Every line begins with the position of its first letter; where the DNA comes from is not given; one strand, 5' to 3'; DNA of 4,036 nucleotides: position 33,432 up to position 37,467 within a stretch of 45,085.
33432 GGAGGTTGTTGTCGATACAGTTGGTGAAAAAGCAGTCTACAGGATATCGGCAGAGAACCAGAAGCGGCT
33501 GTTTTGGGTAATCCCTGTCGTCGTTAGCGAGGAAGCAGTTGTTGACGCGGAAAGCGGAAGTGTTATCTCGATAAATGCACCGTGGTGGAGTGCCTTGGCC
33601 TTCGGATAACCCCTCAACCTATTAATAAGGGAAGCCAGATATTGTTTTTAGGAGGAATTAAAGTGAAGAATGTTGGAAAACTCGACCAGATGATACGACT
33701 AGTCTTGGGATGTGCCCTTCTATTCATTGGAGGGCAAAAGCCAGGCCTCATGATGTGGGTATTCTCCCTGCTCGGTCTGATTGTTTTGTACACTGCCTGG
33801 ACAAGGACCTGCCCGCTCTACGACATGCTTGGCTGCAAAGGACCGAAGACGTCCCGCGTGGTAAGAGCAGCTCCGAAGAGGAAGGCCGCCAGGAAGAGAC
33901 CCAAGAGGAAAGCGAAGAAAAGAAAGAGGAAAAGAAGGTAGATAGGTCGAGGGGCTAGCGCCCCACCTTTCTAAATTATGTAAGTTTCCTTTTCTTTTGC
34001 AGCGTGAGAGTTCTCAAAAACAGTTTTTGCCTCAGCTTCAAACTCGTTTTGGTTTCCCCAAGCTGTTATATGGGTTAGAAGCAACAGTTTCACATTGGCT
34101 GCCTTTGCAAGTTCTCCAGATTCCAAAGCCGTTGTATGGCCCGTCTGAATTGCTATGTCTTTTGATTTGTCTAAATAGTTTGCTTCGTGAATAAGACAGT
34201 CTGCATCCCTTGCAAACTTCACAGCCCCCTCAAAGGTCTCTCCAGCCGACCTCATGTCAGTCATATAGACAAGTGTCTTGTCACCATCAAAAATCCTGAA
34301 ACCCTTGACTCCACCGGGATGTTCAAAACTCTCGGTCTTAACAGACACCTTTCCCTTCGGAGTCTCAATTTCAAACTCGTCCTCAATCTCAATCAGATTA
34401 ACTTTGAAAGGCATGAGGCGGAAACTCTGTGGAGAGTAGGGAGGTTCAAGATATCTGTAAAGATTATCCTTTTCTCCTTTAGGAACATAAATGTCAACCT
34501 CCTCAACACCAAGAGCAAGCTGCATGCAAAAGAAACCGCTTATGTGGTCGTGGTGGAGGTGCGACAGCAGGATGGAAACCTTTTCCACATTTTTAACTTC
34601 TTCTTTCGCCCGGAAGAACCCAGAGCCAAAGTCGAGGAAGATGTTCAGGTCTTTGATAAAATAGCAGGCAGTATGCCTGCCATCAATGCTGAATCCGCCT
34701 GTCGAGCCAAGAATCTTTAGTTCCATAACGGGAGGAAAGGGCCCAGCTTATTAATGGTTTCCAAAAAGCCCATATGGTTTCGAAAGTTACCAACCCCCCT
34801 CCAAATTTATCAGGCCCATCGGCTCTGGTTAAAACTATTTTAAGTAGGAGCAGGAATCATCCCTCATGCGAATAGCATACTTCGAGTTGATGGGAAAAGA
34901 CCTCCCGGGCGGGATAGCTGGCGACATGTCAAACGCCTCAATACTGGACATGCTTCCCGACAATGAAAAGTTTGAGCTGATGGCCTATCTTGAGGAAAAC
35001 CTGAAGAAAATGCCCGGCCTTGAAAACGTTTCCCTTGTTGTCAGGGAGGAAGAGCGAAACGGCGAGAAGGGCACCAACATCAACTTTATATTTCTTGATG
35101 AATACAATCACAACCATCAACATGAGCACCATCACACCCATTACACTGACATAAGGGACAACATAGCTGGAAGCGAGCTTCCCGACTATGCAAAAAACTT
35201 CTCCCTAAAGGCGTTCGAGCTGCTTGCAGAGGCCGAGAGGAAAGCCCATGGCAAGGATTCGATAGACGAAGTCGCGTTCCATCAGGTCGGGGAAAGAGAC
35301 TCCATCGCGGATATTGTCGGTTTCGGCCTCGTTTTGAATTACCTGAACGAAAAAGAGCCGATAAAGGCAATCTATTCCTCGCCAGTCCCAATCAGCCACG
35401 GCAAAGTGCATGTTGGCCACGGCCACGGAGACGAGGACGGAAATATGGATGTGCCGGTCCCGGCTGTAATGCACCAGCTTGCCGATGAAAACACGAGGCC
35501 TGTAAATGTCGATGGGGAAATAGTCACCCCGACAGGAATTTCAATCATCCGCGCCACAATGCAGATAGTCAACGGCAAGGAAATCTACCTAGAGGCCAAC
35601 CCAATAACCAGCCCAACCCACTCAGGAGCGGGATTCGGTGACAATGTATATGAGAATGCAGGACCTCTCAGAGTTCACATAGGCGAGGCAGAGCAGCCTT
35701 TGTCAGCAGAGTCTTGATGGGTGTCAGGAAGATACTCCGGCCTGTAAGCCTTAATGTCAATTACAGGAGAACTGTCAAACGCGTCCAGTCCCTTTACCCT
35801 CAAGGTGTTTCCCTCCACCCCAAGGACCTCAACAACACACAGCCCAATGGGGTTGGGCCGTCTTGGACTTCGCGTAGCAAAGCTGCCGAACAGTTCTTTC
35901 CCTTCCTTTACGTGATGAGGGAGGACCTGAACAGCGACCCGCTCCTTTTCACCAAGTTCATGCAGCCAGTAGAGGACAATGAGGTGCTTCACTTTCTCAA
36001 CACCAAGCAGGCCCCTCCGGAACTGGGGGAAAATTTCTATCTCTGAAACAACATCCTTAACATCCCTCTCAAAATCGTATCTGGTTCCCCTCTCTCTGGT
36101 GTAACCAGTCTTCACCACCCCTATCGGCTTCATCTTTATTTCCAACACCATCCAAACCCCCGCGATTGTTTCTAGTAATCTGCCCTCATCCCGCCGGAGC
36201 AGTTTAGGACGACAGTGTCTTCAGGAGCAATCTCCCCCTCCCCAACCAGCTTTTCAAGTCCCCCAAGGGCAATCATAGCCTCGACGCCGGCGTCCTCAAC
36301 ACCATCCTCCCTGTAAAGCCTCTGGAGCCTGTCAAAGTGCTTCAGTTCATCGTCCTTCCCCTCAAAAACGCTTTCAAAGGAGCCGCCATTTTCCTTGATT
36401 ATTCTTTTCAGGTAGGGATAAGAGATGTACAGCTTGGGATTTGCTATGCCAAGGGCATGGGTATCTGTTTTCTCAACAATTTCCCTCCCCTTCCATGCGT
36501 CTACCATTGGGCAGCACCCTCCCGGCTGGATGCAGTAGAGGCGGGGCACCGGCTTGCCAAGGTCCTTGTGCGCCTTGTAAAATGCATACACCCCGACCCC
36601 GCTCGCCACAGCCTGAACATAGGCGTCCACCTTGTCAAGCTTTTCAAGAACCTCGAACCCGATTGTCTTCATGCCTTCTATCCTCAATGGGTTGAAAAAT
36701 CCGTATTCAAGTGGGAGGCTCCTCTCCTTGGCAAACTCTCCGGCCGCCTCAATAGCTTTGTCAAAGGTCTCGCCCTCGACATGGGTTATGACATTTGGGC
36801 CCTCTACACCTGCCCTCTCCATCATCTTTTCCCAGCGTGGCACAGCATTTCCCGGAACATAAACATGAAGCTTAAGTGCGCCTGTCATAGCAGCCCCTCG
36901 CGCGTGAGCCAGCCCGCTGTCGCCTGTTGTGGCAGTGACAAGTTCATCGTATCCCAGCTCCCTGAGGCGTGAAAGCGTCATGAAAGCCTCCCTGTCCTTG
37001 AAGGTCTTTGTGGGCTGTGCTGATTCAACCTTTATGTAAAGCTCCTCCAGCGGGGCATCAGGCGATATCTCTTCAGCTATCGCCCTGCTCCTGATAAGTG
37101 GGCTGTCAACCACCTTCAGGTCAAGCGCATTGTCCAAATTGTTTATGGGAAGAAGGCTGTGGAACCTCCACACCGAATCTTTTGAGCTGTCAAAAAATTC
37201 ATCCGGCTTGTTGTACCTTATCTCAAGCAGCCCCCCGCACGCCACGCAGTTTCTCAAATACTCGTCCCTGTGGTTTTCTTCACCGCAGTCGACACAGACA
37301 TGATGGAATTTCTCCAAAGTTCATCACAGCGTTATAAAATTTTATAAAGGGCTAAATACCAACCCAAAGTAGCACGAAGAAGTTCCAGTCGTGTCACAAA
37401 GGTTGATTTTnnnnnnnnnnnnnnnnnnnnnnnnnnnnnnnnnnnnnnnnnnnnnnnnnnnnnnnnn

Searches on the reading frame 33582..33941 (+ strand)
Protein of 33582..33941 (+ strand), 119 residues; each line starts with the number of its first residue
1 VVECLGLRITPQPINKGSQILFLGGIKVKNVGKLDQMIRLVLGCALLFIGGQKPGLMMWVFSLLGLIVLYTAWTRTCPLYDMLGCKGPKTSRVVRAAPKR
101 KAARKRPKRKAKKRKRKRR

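Call 43: search_protein_families(library=pfam, proteins=[window:33582-33941:+], max_evalue=0.0001)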
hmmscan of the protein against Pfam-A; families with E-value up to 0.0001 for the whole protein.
window:33582-33941:+ (119 aa): 1 family
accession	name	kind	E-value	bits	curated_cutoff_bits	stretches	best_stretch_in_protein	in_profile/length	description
PF11127.14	YgaP-like_TM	-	6.7e-15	55.4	25.3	1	29-86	3-61/66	Inner membrane protein YgaP-like, transmembrane domain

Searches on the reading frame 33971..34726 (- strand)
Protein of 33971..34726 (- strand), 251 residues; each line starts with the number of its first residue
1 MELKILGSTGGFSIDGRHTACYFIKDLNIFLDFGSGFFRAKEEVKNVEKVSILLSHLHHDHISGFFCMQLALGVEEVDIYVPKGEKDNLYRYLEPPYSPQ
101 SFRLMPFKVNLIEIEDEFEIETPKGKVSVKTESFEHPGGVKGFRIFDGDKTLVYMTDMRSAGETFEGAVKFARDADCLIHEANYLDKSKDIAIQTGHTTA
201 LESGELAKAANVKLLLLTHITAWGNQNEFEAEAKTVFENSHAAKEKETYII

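Call 43: search_protein_families(library=pfam, proteins=[window:33971-34726:-], max_evalue=0.0001)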
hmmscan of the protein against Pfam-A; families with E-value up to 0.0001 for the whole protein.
window:33971-34726:- (251 aa): 2 families
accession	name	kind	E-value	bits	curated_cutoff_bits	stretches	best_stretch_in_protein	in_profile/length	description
PF12706.13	Lactamase_B_2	-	5.8e-18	65.7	27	1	43-220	24-200/200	Beta-lactamase superfamily domain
PF00753.33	Lactamase_B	-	2.3e-05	24.9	22.7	1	17-182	4-173/196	Metallo-beta-lactamase superfamily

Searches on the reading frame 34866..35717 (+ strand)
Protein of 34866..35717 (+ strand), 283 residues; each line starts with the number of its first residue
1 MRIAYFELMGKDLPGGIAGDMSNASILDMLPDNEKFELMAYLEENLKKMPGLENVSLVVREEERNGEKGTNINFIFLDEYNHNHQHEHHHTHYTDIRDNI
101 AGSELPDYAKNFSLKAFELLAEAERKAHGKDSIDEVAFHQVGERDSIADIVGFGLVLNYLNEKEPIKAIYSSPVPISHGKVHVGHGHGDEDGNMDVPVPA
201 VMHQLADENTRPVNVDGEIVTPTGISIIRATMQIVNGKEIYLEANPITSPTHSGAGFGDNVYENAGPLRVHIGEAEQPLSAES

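Call 3: search_protein_families(library=pfam, proteins=[window:34866-35717:+], max_evalue=1)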
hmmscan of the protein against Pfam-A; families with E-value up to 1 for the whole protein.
window:34866-35717:+ (283 aa): 2 families
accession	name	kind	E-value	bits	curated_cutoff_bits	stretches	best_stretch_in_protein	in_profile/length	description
PF01969.22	Ni_insertion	-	1.9e-46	159.4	22.1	1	12-276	4-238/375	Nickel insertion protein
PF13596.12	PAS_10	-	0.093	13.8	22.1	1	70-126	8-64/106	PAS domain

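Call 4: search_protein_families(library=ncbifam, proteins=[window:34866-35717:+], max_evalue=1)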
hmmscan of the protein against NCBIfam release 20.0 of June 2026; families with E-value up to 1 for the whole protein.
window:34866-35717:+ (283 aa): 4 families
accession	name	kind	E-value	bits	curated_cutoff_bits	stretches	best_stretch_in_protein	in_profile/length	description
TIGR00299.2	nickel_LarC1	equivalog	1.5e-33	115.9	90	1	92-270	2-163/165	nickel pincer cofactor biosynthesis protein LarC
NF033827.1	CDF_efflux_DmeF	equivalog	0.06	12.7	250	1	75-210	138-191/309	CDF family Co(II)/Ni(II) efflux transporter DmeF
NF040487.1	T3SS_CigR_fam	subfamily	0.1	12.9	78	1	10-37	94-121/148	anti-virulence regulator CigR family protein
NF007454.0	PRK10019.1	subfamily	0.7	9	195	1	79-96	129-146/283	nickel/cobalt efflux transporter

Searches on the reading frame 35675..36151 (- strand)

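Call 3: search_protein_families(library=pfam, proteins=[window:35675-36151:-], max_evalue=1)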
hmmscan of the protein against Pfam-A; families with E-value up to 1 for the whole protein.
window:35675-36151:- (158 aa): 1 family
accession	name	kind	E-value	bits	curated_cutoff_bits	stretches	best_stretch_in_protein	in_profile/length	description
PF01980.22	TrmO_N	-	6.8e-30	104.1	26.8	1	31-139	9-114/116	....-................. O N-terminal domain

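Call 4: search_protein_families(library=ncbifam, proteins=[window:35675-36151:-], max_evalue=1)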
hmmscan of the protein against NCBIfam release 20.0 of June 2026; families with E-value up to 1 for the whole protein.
window:35675-36151:- (158 aa): 1 family
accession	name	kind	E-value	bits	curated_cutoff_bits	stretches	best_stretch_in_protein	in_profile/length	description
TIGR00104.1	tRNA_TsaA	equivalog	5.8e-39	133.6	93.25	1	4-139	3-134/143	tRNA (N6-threonylcarbamoyladenosine(37)-N6)-methyltransferase TrmO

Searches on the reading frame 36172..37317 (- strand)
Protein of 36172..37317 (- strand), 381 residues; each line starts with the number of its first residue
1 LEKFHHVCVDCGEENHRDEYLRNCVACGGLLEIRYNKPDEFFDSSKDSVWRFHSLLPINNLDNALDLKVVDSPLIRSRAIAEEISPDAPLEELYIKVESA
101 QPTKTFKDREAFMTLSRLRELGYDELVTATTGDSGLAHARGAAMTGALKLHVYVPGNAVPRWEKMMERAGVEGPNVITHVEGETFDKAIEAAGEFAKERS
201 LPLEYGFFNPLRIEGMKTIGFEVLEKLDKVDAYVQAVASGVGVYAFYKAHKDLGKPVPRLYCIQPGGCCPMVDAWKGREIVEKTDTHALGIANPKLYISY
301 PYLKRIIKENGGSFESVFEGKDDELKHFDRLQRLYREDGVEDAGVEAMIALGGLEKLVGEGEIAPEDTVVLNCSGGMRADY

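Call 3: search_protein_families(library=pfam, proteins=[window:36172-37317:-], max_evalue=1)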
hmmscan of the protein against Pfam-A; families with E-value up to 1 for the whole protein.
window:36172-37317:- (381 aa): 2 families
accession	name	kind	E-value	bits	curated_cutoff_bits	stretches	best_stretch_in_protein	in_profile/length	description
PF00291.31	PALP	-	1.7e-43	149.5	35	1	69-375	5-295/295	Pyridoxal-phosphate dependent enzyme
PF17283.8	Zn_ribbon_SprT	-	0.31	11.5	28.1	1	3-17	2-16/38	SprT-like zinc ribbon domain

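Call 4: search_protein_families(library=ncbifam, proteins=[window:36172-37317:-], max_evalue=1)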
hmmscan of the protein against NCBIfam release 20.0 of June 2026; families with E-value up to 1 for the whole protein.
window:36172-37317:- (381 aa): 35 families (the best 25 are shown)
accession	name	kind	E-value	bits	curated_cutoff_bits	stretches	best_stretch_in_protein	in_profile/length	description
NF006050.0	PRK08197.1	equivalog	9.4e-42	143.2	303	1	5-378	8-383/406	threonine synthase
NF004170.0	PRK05638.1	equivalog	1.3e-30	106.3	421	1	8-375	4-353/442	threonine synthase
TIGR00260.1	thrC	equivalog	3e-30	105.6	167.1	1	49-375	1-333/340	threonine synthase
NF006205.0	PRK08329.1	equivalog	5.4e-27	94.7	358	1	7-375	3-341/347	threonine synthase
TIGR03844.1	cysteate_syn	equivalog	6.4e-26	91.1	324.9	1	7-376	4-378/398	cysteate synthase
NF004996.0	PRK06381.1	equivalog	2.9e-17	62.7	266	1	70-364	14-307/319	threonine synthase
NF006094.0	PRK08246.1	subfamily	1.6e-15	57.3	331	1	73-249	19-187/310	serine/threonine dehydratase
NF006390.0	PRK08639.1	equivalog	1.6e-15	57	421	1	62-376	16-313/418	threonine ammonia-lyase IlvA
NF005600.0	PRK07334.1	equivalog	8.3e-14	51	496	1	58-292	15-238/408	threonine ammonia-lyase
NF005035.0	PRK06450.1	equivalog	1.3e-13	50.5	301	1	5-282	3-253/338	threonine synthase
NF005292.0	PRK06815.1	equivalog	6.3e-13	48.5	371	1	63-242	13-182/320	threonine/serine dehydratase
TIGR02079.1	THD1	equivalog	1.2e-12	47.3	440.55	1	91-282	31-221/410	threonine ammonia-lyase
NF005680.0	PRK07476.1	equivalog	1.7e-12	47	413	1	59-243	11-184/326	hydroxyectoine utilization dehydratase EutB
TIGR01127.1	ilvA_1Cterm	equivalog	2.3e-12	46.6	378.75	1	91-290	15-210/380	threonine ammonia-lyase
NF006389.0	PRK08638.1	equivalog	2.3e-12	46.5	453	1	58-289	14-234/333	bifunctional threonine ammonia-lyase/L-serine ammonia-lyase TdcB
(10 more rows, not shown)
